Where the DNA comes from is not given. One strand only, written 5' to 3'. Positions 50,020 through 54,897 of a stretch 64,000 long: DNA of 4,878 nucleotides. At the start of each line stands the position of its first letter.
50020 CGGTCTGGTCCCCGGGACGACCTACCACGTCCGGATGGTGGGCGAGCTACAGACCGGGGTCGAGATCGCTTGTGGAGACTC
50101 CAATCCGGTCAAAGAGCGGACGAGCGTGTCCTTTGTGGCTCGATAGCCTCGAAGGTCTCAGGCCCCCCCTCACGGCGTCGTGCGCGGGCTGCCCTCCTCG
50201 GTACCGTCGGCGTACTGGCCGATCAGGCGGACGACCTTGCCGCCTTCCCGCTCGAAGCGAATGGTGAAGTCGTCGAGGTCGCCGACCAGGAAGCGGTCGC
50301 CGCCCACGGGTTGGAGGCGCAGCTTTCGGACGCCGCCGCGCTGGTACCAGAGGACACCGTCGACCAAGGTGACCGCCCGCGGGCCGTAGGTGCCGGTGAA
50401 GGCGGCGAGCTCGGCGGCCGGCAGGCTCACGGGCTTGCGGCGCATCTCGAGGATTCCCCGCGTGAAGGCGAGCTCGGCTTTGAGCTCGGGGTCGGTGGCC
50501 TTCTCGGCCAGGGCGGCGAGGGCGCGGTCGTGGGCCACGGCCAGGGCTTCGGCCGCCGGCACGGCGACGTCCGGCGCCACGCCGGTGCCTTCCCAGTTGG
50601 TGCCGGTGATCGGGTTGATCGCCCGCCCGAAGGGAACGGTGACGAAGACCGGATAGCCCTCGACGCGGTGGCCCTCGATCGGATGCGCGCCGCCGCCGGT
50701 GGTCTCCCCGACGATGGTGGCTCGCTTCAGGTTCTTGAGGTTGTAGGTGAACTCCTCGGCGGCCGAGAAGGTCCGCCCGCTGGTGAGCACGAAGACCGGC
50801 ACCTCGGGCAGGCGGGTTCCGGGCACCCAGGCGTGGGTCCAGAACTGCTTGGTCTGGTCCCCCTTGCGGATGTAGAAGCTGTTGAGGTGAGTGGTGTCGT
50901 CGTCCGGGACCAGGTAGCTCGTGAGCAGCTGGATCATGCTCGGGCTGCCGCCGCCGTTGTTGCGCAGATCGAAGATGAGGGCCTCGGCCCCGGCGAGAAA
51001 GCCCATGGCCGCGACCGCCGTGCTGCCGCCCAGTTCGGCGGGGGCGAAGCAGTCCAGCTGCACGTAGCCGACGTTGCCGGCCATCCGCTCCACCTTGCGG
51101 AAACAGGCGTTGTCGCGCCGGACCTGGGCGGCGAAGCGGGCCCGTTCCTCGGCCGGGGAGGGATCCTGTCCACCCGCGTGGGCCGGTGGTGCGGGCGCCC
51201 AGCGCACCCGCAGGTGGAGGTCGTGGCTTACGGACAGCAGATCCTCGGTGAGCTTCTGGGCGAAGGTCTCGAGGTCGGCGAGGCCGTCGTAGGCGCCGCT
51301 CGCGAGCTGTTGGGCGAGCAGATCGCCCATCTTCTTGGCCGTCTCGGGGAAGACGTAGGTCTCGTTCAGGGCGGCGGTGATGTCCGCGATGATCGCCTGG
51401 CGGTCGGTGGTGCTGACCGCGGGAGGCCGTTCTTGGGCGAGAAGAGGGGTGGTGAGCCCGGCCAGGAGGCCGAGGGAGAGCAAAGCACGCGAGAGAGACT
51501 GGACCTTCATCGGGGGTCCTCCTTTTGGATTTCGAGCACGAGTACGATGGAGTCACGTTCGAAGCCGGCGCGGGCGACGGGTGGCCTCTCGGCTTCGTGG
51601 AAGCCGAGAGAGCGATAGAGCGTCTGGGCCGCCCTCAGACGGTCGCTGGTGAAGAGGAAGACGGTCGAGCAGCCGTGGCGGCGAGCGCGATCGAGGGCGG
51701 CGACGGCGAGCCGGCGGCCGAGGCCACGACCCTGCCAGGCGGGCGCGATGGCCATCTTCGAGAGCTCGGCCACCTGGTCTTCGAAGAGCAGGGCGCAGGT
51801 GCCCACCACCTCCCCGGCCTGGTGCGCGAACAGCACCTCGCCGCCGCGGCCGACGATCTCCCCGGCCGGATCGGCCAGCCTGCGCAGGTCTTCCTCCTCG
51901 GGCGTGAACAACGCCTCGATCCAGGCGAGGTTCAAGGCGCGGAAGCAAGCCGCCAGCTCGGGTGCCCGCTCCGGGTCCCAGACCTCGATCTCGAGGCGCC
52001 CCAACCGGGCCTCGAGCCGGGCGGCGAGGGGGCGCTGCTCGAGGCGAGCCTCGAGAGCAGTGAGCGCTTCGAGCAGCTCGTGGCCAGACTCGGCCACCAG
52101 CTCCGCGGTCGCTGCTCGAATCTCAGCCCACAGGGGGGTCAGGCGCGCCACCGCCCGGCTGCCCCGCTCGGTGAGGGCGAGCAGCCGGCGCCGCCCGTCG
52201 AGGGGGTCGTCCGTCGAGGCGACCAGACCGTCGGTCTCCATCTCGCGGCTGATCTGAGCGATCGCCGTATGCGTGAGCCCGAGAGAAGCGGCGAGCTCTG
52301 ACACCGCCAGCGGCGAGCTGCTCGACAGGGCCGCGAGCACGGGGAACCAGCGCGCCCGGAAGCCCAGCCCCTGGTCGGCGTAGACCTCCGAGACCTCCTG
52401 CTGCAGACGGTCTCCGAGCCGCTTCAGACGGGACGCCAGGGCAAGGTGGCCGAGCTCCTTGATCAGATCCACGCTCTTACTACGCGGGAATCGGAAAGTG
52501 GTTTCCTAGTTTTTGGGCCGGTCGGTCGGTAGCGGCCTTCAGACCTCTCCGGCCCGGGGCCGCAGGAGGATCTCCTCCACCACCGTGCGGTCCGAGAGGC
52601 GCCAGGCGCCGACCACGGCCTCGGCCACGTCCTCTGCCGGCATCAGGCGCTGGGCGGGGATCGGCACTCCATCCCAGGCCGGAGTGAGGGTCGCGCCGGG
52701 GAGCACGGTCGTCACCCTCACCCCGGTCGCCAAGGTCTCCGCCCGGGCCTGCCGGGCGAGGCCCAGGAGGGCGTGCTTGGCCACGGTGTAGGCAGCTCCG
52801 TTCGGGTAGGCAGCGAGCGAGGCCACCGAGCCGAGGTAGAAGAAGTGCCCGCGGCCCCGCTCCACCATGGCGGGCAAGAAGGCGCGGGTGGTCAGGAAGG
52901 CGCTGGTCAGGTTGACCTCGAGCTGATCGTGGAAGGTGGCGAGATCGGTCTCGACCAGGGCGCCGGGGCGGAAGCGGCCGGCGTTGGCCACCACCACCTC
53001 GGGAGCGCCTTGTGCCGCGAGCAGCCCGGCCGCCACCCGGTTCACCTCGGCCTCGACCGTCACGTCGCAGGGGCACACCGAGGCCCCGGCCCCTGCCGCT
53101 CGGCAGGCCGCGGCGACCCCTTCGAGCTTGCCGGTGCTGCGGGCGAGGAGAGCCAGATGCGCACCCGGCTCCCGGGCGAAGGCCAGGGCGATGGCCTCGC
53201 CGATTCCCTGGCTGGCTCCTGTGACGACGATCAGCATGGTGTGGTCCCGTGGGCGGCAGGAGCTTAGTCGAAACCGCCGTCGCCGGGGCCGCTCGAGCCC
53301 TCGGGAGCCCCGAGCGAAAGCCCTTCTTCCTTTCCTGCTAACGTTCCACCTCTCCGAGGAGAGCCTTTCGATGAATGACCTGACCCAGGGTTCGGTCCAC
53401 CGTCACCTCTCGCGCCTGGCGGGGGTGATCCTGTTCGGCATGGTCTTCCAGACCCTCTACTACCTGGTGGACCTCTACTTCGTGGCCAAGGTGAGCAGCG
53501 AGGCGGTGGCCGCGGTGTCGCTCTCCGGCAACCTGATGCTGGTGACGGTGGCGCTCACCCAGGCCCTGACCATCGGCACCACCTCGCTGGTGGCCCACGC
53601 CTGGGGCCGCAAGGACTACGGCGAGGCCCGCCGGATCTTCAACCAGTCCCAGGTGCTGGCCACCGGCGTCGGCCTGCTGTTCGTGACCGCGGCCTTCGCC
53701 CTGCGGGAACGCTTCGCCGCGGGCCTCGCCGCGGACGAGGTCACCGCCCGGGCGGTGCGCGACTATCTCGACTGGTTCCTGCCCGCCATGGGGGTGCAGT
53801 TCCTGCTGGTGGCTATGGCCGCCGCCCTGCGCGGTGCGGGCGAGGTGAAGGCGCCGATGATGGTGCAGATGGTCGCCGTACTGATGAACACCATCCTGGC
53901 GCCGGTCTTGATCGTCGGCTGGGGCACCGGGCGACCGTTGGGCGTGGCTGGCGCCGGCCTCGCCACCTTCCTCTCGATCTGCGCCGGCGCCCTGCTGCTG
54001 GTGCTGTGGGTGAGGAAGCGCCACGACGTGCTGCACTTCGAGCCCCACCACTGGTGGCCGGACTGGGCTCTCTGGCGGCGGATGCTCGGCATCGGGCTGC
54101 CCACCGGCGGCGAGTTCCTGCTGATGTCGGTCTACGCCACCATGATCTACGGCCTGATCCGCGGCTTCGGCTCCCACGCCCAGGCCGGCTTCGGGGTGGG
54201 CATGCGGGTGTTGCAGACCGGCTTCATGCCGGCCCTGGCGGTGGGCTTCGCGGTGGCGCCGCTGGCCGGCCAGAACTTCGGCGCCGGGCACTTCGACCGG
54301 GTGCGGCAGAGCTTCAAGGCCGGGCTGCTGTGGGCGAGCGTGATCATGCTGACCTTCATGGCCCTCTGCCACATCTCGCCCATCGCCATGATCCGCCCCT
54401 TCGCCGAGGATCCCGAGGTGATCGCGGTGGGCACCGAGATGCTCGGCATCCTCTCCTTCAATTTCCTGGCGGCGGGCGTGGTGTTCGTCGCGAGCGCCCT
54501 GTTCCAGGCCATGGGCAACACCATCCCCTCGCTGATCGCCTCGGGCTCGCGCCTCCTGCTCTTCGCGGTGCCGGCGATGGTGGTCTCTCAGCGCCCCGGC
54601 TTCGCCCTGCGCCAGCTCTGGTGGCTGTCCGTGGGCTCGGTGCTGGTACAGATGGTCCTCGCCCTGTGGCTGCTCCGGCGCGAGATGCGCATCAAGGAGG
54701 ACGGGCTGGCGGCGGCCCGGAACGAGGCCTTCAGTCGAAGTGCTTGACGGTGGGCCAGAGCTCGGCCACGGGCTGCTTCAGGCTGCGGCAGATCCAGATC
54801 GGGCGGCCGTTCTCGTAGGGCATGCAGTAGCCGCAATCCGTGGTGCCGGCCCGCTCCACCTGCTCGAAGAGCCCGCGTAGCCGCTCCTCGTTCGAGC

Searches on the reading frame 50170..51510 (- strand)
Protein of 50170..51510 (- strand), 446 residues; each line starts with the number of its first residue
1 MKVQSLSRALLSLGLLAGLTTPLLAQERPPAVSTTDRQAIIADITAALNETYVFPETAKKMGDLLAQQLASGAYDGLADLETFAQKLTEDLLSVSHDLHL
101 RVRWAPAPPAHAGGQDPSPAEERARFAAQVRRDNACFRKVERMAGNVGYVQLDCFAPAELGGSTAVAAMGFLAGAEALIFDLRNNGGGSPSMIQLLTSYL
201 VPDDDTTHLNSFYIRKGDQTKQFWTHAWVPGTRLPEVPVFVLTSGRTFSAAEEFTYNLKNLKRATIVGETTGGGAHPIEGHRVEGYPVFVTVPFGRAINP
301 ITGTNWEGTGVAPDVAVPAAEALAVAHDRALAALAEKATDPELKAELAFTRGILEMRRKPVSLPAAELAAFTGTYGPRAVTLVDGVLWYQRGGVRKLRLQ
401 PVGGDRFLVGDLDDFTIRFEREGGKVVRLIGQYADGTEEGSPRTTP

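Call 59: search_protein_families(library=pfam, proteins=[window:50170-51510:-], max_evalue=0.00001)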
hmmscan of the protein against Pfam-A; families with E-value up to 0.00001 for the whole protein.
window:50170-51510:- (446 aa): 2 families
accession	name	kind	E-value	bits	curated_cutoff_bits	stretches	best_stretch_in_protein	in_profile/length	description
PF03572.23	Peptidase_S41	-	5.8e-22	78.5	24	1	146-317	1-165/165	Peptidase family S41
PF11918.13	Peptidase_S41_N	-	1.8e-10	41.4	26.6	1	38-120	19-98/129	N-terminal domain of Peptidase_S41 in eukaryotic IRBP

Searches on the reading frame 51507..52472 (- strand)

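Call 59: search_protein_families(library=pfam, proteins=[window:51507-52472:-], max_evalue=0.00001)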
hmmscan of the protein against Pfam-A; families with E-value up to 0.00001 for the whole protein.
window:51507-52472:- (321 aa): 6 families
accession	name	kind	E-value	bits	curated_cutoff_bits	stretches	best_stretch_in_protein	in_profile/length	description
PF00583.31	Acetyltransf_1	-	1e-16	61.7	20.7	1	202-291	27-116/116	Acetyltransferase (GNAT) family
PF13508.13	Acetyltransf_7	-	2.8e-14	53.7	27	1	211-293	3-84/84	Acetyltransferase (GNAT) domain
PF13673.13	Acetyltransf_10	-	7.2e-10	39.4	23.6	1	212-303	32-118/128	Acetyltransferase (GNAT) domain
PF12802.13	MarR_2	-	6.6e-09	36.3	27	1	38-95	3-61/61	MarR family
PF08445.16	FR47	-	1.8e-07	31.5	22.1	1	221-294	8-80/86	FR47-like protein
PF01047.28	MarR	-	2.5e-06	27.7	24.6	1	45-94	8-57/59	MarR family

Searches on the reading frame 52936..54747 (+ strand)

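Call 59: search_protein_families(library=pfam, proteins=[window:52936-54747:+], max_evalue=0.00001)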
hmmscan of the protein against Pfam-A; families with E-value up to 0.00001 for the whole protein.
window:52936-54747:+ (603 aa): 1 family
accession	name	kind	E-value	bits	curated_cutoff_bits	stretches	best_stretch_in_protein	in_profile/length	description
PF01554.23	MatE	-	2.6e-50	170.7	24.9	2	165-324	2-161/161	MatE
